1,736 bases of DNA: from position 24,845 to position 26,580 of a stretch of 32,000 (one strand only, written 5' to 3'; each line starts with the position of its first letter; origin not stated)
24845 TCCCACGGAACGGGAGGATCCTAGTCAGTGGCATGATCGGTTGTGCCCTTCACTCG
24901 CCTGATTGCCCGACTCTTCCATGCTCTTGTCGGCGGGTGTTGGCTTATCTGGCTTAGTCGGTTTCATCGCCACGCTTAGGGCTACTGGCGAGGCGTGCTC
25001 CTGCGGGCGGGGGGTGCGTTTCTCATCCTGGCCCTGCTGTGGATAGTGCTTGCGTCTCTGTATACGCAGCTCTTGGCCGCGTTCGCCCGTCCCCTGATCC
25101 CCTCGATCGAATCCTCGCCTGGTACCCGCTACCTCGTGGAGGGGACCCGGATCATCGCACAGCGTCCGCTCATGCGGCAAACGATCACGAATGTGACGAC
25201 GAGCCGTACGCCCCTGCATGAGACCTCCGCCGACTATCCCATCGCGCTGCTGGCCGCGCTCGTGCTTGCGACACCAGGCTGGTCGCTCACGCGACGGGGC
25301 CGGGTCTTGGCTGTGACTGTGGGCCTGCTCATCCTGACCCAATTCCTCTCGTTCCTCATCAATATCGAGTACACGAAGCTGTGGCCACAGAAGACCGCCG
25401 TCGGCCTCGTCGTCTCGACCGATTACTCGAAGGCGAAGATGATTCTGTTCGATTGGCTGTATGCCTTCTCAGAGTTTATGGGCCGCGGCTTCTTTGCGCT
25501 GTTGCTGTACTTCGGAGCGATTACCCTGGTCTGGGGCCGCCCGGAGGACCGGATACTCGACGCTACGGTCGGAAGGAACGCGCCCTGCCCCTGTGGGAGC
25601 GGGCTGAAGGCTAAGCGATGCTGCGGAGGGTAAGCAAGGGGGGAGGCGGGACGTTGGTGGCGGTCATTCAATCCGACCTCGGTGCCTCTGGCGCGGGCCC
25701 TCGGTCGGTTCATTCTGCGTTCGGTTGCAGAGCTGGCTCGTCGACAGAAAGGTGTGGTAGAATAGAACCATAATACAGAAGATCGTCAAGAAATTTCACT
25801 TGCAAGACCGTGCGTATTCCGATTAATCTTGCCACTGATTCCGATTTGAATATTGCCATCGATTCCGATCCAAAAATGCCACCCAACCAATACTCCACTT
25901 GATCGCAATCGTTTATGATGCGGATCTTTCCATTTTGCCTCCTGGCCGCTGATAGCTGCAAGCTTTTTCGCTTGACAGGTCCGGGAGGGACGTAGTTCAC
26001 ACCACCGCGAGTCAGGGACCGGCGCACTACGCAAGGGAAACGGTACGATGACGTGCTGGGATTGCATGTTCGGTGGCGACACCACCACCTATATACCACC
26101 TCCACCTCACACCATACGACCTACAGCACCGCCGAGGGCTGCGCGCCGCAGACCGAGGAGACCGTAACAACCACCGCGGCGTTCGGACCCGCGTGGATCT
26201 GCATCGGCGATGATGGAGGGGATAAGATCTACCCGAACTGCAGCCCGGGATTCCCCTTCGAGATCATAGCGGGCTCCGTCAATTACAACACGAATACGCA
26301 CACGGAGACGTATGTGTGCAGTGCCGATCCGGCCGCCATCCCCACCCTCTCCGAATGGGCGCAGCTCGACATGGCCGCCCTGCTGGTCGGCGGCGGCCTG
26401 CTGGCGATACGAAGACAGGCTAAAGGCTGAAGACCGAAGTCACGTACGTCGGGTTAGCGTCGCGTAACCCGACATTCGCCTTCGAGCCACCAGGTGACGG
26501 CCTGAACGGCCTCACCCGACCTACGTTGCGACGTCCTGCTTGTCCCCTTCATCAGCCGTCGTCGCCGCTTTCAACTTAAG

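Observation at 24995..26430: Multi-TM protein with SEC-C tail next to an IPTL-CTERM cargo-like ORF: possible sorting pair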

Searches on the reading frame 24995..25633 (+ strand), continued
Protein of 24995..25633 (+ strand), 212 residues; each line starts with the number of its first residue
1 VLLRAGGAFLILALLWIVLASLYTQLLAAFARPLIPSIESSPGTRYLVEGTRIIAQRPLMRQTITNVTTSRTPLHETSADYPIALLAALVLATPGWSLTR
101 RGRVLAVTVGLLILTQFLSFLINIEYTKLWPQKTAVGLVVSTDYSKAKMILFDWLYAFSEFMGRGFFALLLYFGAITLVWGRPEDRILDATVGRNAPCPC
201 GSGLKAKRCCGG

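Call 52: predict_structure(alignment_id=A1)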
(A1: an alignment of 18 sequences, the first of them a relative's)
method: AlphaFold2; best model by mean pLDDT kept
length: 212 residues; sequences in the alignment: 18
mean_pLDDT: 86.5   pTM: 0.76
mean pLDDT of the five models: 86.5, 86.2, 84.5, 84.3, 84.1
residues with pLDDT >= 90: 128; 70-90: 56; 50-70: 24; < 50: 4
segments of 3 or more residues with pLDDT < 50: 187-189
pLDDT, mean of each block of 10 residues (from residue 1): 86 92 95 93 93 91 69 90 92 91 94 94 94 84 92 95 88 92 59 66 73 53
secondary structure, 60 per line:
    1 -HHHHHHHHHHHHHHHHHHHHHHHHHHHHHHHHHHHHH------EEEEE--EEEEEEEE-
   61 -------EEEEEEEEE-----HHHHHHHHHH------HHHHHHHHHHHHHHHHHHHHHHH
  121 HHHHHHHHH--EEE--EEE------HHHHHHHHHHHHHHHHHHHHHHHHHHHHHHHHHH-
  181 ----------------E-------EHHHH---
elements in order: H2-38 E45-49 E52-59 E68-76 H82-91 H98-129 E132-134 E137-139 H146-179 H206-209
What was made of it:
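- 24995..25633 (+): Body of the XrtH-associated-type membrane protein: 4 TM helices, a small periplasmic beta-sheet and a C-terminal SEC-C zinc motif (nt 25574-25627). The first available start is GTG 24995. AF2 pLDDT 86.5 (call 52).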

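Call 55: fold_search(model_id=the predicted structure, library=pdb)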
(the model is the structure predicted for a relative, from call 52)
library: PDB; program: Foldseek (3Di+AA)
matches with E <= 10: 310; with E <= 0.001: 0
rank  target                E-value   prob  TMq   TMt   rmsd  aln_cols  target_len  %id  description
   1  8tmc_E                4.9e-01  0.25  0.25  0.17  17.5       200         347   10  Cryo-EM structure of CorA in complex with conformation-specific synthetic antibody C12 and 20 mM MgCl2, State MG20-2 (released 2025-02-12)
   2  5dfz_D                4.9e-01  0.11  0.17  0.12  17.8       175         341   10  Structure of Vps34 complex II from S. cerevisiae. (released 2015-10-07)
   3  4mfr                  5.4e-01  0.09  0.16  0.19  21.1       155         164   11  Crystal structure of Mycobacterium tuberculosis CarD (released 2013-11-06)
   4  1rpm_A                6.8e-01  0.08  0.13  0.10  18.8       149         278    9  HUMAN RECEPTOR PROTEIN TYROSINE PHOSPHATASE MU, DOMAIN 1 (released 1998-04-01)
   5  9efm_F                7.1e-01  0.08  0.17  0.13  17.7       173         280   16  Cryo-EM structure of COP9 signalosome precatalytic state with neddylated cullin-1 (released 2025-12-03)
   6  3w03_A                9.9e-01  0.07  0.17  0.16  23.6       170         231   15  XLF-XRCC4 complex (released 2012-11-07)
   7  2c7s                  1.0e+00  0.06  0.13  0.10  20.0       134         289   10  Crystal structure of human protein tyrosine phosphatase kappa at 1.95A resolution (released 2007-01-02)
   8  6is6                  1.1e+00  0.06  0.16  0.15  23.9       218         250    9  Crystal structure of Thermoplasmatales archaeon heliorhodopsin (released 2019-09-25)
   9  2qm4_D                1.4e+00  0.06  0.17  0.16  24.6       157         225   13  Crystal structure of human XLF/Cernunnos, a non-homologous end-joining factor (released 2007-12-11)
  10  2qm4_A                1.4e+00  0.06  0.17  0.16  23.6       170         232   15  Crystal structure of human XLF/Cernunnos, a non-homologous end-joining factor (released 2007-12-11)
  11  9zpd_D                1.6e+00  0.08  0.17  0.11  18.6       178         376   10  Cryo-EM structure of human PI3KC3-C2 in complex with Rubicon Middle Region of C terminus (released 2025-12-24)
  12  3k44_B                1.6e+00  0.06  0.11  0.15  13.5        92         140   13  Crystal Structure of Drosophila melanogaster Pur-alpha (released 2009-10-27)
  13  3jcf_A                1.6e+00  0.05  0.16  0.11  18.4       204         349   10  Cryo-EM structure of the magnesium channel CorA in the closed symmetric magnesium-bound state (released 2016-02-17)
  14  2r9a_A                1.7e+00  0.06  0.17  0.16  24.3       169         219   15  Crystal structure of human XLF (released 2008-01-01)
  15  2qm4_C                1.7e+00  0.05  0.17  0.16  23.1       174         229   15  Crystal structure of human XLF/Cernunnos, a non-homologous end-joining factor (released 2007-12-11)
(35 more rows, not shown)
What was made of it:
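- Tried and rejected: Foldseek against the PDB found nothing (best E 0.49, TM 0.25, call 55).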

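Call 70: search_protein_representatives(alignment_id=A1)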
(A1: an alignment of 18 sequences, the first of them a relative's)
Query: 18 sequences, 205 profile positions. Proteins with E-value up to 0.001 (for the whole library): 27106; up to 1e-10: 152; up to 1e-30: 28. The best 150 are listed.
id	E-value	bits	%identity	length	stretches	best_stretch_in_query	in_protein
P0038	1.2e-71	257.0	-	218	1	3-204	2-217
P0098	4.1e-69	248.7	-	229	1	2-190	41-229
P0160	6.5e-66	238.2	-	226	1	4-204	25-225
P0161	4.4e-65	235.5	-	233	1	2-204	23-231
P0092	1.4e-63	230.6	-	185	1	23-204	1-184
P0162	3.5e-63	229.3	-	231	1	2-204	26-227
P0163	3.8e-59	216.1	-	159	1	47-204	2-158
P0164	3.1e-57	209.9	-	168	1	39-205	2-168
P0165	2.6e-53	197.1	-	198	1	23-204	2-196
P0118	8.4e-51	188.9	-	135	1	70-204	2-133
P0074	1.9e-48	181.2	-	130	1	77-204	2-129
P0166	3.4e-47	177.1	-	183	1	20-205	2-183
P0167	1.1e-46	175.5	-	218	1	1-205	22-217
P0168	4.1e-46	173.6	-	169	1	40-205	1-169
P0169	7.8e-45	169.4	-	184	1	31-178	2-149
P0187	5.2e-25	104.6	-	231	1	6-205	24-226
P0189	2.0e-24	102.7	-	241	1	2-204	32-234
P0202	4.9e-20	88.4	-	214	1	5-203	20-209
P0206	3.7e-19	85.5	-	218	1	2-205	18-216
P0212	6.3e-18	81.5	-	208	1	2-204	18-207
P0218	2.4e-17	79.6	-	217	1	4-204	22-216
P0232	4.2e-15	72.3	-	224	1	2-205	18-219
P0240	4.0e-14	69.1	-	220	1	4-205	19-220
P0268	3.5e-12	62.7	-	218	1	2-205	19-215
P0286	2.0e-11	60.3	-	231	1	4-205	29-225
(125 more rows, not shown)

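Call 71: search_protein_families(library=ncbifam, proteins=[P0187, P0189, P0202, P0206, P0212, P0218, P0232, P0240, P0268, P0286], max_evalue=0.001)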
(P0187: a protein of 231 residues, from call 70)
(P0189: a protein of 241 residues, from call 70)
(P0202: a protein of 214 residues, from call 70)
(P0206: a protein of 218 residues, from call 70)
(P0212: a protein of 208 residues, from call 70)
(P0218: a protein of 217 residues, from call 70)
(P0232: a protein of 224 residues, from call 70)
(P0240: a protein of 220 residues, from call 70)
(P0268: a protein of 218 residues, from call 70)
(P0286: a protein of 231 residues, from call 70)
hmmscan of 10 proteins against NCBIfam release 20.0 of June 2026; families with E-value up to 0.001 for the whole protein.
P0187 (231 aa): 9 families
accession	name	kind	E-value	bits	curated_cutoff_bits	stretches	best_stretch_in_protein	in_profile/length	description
NF004088.0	PRK05590.1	equivalog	3.3e-10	40.5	140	1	205-226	144-165/166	hypothetical protein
NF041730.1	XrtH_assoc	equivalog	1.3e-09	38.1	35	1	9-187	1-180/184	exosortase H-associated membrane protein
NF002592.0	PRK02250.1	equivalog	3.9e-09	36.8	158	1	203-225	145-167/167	hypothetical protein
TIGR04102.1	SWIM_PBPRA1643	hypoth_equivalog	6.1e-09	36.3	68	1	205-225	88-108/108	PBPRA1643 family SWIM/SEC-C metal-binding motif protein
NF002449.0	PRK01617.1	equivalog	1.7e-08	35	141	1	205-226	133-154/154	hypothetical protein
NF007704.0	PRK10396.1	equivalog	2.2e-08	34.4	149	1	203-224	198-219/221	hypothetical protein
NF001213.0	PRK00183.1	equivalog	1.8e-07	31.3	158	1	202-226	130-154/157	hypothetical protein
NF003262.0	PRK04233.1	equivalog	0.00025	21.2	204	1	208-229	6-27/129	hypothetical protein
NF002486.0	PRK01752.1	equivalog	0.00038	20.4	120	1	208-226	137-155/157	YchJ family protein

P0189 (241 aa): 7 families
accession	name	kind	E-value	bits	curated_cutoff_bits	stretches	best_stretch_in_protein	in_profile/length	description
NF004088.0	PRK05590.1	equivalog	5e-10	40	140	1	208-235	138-165/166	hypothetical protein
TIGR04102.1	SWIM_PBPRA1643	hypoth_equivalog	2.4e-08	34.3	68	1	205-234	79-108/108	PBPRA1643 family SWIM/SEC-C metal-binding motif protein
NF002449.0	PRK01617.1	equivalog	9.9e-08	32.5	141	1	211-235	130-154/154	hypothetical protein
NF041730.1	XrtH_assoc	equivalog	1.9e-06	27.8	35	1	24-148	4-131/184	exosortase H-associated membrane protein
NF007704.0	PRK10396.1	equivalog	9.7e-06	25.7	149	1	210-233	196-219/221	hypothetical protein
NF002592.0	PRK02250.1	equivalog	1e-05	25.7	158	1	213-234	146-167/167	hypothetical protein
NF001213.0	PRK00183.1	equivalog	2e-05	24.7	158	1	209-235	128-154/157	hypothetical protein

P0202 (214 aa): 7 families
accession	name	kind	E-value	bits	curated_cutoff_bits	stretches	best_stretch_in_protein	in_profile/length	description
NF004088.0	PRK05590.1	equivalog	1.3e-10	41.9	140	1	186-209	140-163/166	hypothetical protein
NF007704.0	PRK10396.1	equivalog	3.3e-10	40.3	149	1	171-210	181-220/221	hypothetical protein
TIGR04102.1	SWIM_PBPRA1643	hypoth_equivalog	5.1e-09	36.5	68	1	186-209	84-107/108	PBPRA1643 family SWIM/SEC-C metal-binding motif protein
NF002592.0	PRK02250.1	equivalog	6.8e-09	36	158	1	184-209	141-166/167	hypothetical protein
NF002449.0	PRK01617.1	equivalog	2.4e-08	34.5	141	1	188-209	131-152/154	hypothetical protein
NF041730.1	XrtH_assoc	equivalog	1.3e-07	31.6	35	1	9-177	4-182/184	exosortase H-associated membrane protein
NF001213.0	PRK00183.1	equivalog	2e-07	31.2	158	1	190-210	133-153/157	hypothetical protein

P0206 (218 aa): 7 families
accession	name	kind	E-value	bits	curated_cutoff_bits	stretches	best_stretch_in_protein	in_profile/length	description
NF004088.0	PRK05590.1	equivalog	6.3e-10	39.6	140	1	190-216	139-165/166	hypothetical protein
NF007704.0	PRK10396.1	equivalog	1.6e-09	38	149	1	177-214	179-219/221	hypothetical protein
TIGR04102.1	SWIM_PBPRA1643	hypoth_equivalog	2.7e-08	34.2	68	1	194-215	87-108/108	PBPRA1643 family SWIM/SEC-C metal-binding motif protein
NF002592.0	PRK02250.1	equivalog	4.6e-08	33.3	158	1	184-215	137-167/167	hypothetical protein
NF002449.0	PRK01617.1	equivalog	2.9e-07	31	141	1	194-216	132-154/154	hypothetical protein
NF001213.0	PRK00183.1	equivalog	7.1e-06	26.1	158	1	196-216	134-154/157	hypothetical protein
NF041730.1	XrtH_assoc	equivalog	2.9e-05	23.9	35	1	8-175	2-180/184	exosortase H-associated membrane protein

P0212 (208 aa): 7 families
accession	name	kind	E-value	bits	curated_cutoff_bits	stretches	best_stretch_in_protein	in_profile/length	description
NF004088.0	PRK05590.1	equivalog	9.3e-11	42.3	140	1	180-208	137-165/166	hypothetical protein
NF002592.0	PRK02250.1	equivalog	2.6e-09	37.4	158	1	177-207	137-167/167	hypothetical protein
NF007704.0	PRK10396.1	equivalog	6.2e-09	36.1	149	1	170-206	179-219/221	hypothetical protein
NF002449.0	PRK01617.1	equivalog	1.8e-08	34.9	141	1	187-208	133-154/154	hypothetical protein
TIGR04102.1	SWIM_PBPRA1643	hypoth_equivalog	1.6e-07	31.7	68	1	188-207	89-108/108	PBPRA1643 family SWIM/SEC-C metal-binding motif protein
NF001213.0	PRK00183.1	equivalog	2.6e-06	27.6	158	1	187-207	133-153/157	hypothetical protein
NF041730.1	XrtH_assoc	equivalog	0.00034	20.4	35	0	10-117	4-122/184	exosortase H-associated membrane protein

P0218 (217 aa): 7 families
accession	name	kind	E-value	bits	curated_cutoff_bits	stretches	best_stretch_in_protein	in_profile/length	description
NF004088.0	PRK05590.1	equivalog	1.6e-08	35.1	140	1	193-217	139-165/166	hypothetical protein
TIGR04102.1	SWIM_PBPRA1643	hypoth_equivalog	2.4e-07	31.1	68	1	195-216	87-108/108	PBPRA1643 family SWIM/SEC-C metal-binding motif protein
NF002592.0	PRK02250.1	equivalog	2.4e-07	31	158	1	186-216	137-167/167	hypothetical protein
NF002449.0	PRK01617.1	equivalog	3.2e-07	30.8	141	1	196-217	133-154/154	hypothetical protein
NF007704.0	PRK10396.1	equivalog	2.5e-06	27.6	149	1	181-215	184-219/221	hypothetical protein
NF001213.0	PRK00183.1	equivalog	7.3e-06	26.1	158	1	187-216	125-153/157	hypothetical protein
NF002486.0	PRK01752.1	equivalog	0.00039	20.4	120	1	176-217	117-155/157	YchJ family protein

P0232 (224 aa): 8 families
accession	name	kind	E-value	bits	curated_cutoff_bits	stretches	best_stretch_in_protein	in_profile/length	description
NF004088.0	PRK05590.1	equivalog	1.4e-09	38.5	140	1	198-219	144-165/166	hypothetical protein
NF002449.0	PRK01617.1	equivalog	7.8e-09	36.1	141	1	197-218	132-153/154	hypothetical protein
TIGR04102.1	SWIM_PBPRA1643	hypoth_equivalog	6.2e-08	33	68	1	199-218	89-108/108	PBPRA1643 family SWIM/SEC-C metal-binding motif protein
NF002592.0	PRK02250.1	equivalog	1.6e-07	31.6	158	1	198-218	147-167/167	hypothetical protein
NF001213.0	PRK00183.1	equivalog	2.5e-07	30.9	158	1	198-220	133-155/157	hypothetical protein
NF007704.0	PRK10396.1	equivalog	3.3e-07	30.5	149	1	197-217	199-219/221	hypothetical protein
NF041730.1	XrtH_assoc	equivalog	0.0001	22.1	35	1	9-129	3-128/184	exosortase H-associated membrane protein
NF002486.0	PRK01752.1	equivalog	0.00068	19.6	120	1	194-219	130-155/157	YchJ family protein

P0240 (220 aa): 7 families
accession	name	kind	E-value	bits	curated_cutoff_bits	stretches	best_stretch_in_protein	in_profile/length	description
NF041730.1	XrtH_assoc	equivalog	1.3e-07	31.5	35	1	8-158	3-156/184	exosortase H-associated membrane protein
TIGR04102.1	SWIM_PBPRA1643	hypoth_equivalog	2.6e-07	31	68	1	193-219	82-108/108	PBPRA1643 family SWIM/SEC-C metal-binding motif protein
NF004088.0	PRK05590.1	equivalog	5.4e-06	26.9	140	1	201-220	146-165/166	hypothetical protein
NF002449.0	PRK01617.1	equivalog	1.1e-05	25.8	141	1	198-220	132-154/154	hypothetical protein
NF007704.0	PRK10396.1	equivalog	2.7e-05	24.2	149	1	198-218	199-219/221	hypothetical protein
NF001213.0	PRK00183.1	equivalog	0.00038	20.5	158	1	201-219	135-153/157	hypothetical protein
NF002592.0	PRK02250.1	equivalog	0.00045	20.4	158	1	201-219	149-167/167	hypothetical protein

P0268 (218 aa): 6 families
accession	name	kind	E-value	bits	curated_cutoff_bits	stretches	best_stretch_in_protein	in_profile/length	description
NF004088.0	PRK05590.1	equivalog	1.1e-08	35.6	140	1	189-215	139-165/166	hypothetical protein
TIGR04102.1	SWIM_PBPRA1643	hypoth_equivalog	1.3e-07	32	68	1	189-214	83-108/108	PBPRA1643 family SWIM/SEC-C metal-binding motif protein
NF002449.0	PRK01617.1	equivalog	5.7e-07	30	141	1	193-215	132-154/154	hypothetical protein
NF007704.0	PRK10396.1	equivalog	6.5e-07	29.5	149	1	188-213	194-219/221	hypothetical protein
NF002592.0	PRK02250.1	equivalog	1e-06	29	158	1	192-214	145-167/167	hypothetical protein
NF001213.0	PRK00183.1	equivalog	5.9e-05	23.2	158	1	191-215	130-154/157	hypothetical protein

P0286 (231 aa): 6 families
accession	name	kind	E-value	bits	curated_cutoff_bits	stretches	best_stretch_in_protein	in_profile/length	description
NF004088.0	PRK05590.1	equivalog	1.4e-06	28.8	140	1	203-225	143-165/166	hypothetical protein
TIGR04102.1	SWIM_PBPRA1643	hypoth_equivalog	1.2e-05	25.7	68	1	204-224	88-108/108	PBPRA1643 family SWIM/SEC-C metal-binding motif protein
NF002449.0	PRK01617.1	equivalog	2e-05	25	141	1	204-224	133-153/154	hypothetical protein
NF001213.0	PRK00183.1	equivalog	0.00027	21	158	1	203-226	132-155/157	hypothetical protein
NF002592.0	PRK02250.1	equivalog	0.00029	21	158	1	201-224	144-167/167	hypothetical protein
NF041730.1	XrtH_assoc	equivalog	0.00066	19.5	35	0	17-147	2-135/184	exosortase H-associated membrane protein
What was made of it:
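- One distant SEC-C-tailed relative, P0187, passes the cut-off (38.1 against 35, call 71).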

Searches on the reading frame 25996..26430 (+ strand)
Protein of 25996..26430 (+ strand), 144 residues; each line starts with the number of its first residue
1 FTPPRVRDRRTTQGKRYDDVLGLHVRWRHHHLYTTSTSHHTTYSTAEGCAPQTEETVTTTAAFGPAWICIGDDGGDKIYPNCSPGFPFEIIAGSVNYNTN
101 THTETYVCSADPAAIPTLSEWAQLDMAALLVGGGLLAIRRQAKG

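Call 3: search_protein_families(library=ncbifam, proteins=[window:26053-26430:+], max_evalue=10)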
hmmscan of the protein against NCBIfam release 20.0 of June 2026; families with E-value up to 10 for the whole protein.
window:26053-26430:+ (125 aa): 2 families
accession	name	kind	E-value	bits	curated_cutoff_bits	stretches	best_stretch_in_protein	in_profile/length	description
TIGR04174.1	IPTL_CTERM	subfamily_domain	3.3e-09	36.8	20.5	1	96-122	1-27/27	IPTL-CTERM sorting domain-containing protein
NF033207.2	midcut_by_XrtH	subfamily_domain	0.0011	19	45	1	85-124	27-65/175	midcut-by-XrtH protein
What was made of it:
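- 26053..26430 (+): 5'-truncated small IPTL-CTERM cargo gene (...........…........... family). The sorting signal is at nt 26338-26418. The start codon and signal peptide have been deleted, and the first ~13 codons derive from the former leader. TIGR04174 36.8 bits (call 3).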

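Call 4: search_protein_families(library=pfam, proteins=[window:26053-26430:+], max_evalue=10)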
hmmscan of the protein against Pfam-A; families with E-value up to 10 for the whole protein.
window:26053-26430:+ (125 aa): 2 families
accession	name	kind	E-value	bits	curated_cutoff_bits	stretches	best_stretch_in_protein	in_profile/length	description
PF18203.6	IPTL-CTERM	-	0.00019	21.6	20.8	1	94-121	1-28/28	IPTL-CTERM motif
PF18054.6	CEL_III_C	-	0.011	16.4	27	1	24-68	103-146/154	CEL-III C-terminal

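Call 29: find_homologous_proteins(query=window:25996-26430:+, max_evalue=0.001)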
Query window:25996-26430:+ (144 aa): 23 proteins with E <= 0.001 among 66 candidates.
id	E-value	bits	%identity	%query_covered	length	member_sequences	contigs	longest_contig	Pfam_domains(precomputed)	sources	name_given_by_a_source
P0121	4.0e-81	288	99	87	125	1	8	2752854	-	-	-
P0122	2.4e-52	195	77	56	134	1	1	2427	PF18203.7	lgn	-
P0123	1.5e-40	156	67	58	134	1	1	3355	-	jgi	jgi:hypothetical protein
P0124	2.8e-32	129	62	55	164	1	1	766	-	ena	-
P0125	6.9e-32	128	61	68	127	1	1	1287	-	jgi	jgi:hypothetical protein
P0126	3.8e-24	103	53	55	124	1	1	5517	-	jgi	jgi:hypothetical protein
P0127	7.7e-24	102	52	65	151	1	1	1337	-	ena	-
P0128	1.5e-16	78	47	46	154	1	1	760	-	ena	-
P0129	2.4e-14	71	53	61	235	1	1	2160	-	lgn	-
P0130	3.2e-7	48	79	26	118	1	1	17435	-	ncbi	-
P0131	5.2e-7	47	52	42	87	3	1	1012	-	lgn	-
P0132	7.3e-7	47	88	23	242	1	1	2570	PF13385.14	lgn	-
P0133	8.2e-7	47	39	69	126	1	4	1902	-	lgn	-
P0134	2.6e-6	45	63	30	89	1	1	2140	PF18203.7,PF07676.19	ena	-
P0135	4.6e-6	44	58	36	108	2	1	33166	-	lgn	-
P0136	1.7e-5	43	78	6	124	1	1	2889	PF18203.7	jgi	-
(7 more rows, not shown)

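Call 31: find_encoding_contigs(protein=P0122, flank=5000, max_places=2)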
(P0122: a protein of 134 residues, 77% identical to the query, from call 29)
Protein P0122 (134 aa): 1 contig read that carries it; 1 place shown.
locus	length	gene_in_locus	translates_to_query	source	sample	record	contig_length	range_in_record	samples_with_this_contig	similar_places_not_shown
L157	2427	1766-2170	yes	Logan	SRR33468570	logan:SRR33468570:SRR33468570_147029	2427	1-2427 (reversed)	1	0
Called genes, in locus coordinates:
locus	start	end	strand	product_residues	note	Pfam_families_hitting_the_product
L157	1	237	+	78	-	?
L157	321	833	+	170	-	PF09721:Exosortase_EpsH (weak)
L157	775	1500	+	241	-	PF28117:XrtH_assoc (weak), PF02810:SEC-C (weak)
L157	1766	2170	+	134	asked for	PF18203:IPTL-CTERM (weak)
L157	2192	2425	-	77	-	?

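Call 32: find_encoding_contigs(protein=P0126, flank=6000, max_places=2)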
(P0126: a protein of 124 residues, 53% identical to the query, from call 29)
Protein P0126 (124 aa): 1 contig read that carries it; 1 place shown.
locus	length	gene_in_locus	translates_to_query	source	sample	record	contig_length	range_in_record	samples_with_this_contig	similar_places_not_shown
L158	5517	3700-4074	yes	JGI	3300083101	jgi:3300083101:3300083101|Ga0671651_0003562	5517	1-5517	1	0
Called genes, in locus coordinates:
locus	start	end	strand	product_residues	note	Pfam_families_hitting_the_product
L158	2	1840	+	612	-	?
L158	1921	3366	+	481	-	PF04234:CopC, PF05425:CopD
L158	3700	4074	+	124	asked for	-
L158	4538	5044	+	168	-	PF08808:RES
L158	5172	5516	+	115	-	?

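Call 33: find_encoding_contigs(protein=P0123, flank=5000, max_places=2)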
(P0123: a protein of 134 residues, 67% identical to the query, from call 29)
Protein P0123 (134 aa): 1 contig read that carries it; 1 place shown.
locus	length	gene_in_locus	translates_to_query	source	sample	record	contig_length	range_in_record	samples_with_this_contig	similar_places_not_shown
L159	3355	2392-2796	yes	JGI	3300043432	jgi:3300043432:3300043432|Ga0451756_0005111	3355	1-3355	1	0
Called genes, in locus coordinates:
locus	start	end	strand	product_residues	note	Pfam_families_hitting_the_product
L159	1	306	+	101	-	?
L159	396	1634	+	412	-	PF01134:GIDA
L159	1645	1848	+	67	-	PF18203:IPTL-CTERM (weak)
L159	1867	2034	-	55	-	-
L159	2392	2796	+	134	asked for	-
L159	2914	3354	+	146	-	PF25087:GMPPB_C (faint), PF25084:LbH_EIF2B (faint), PF00132:Hexapep (weak), PF14602:Hexapep_2 (faint)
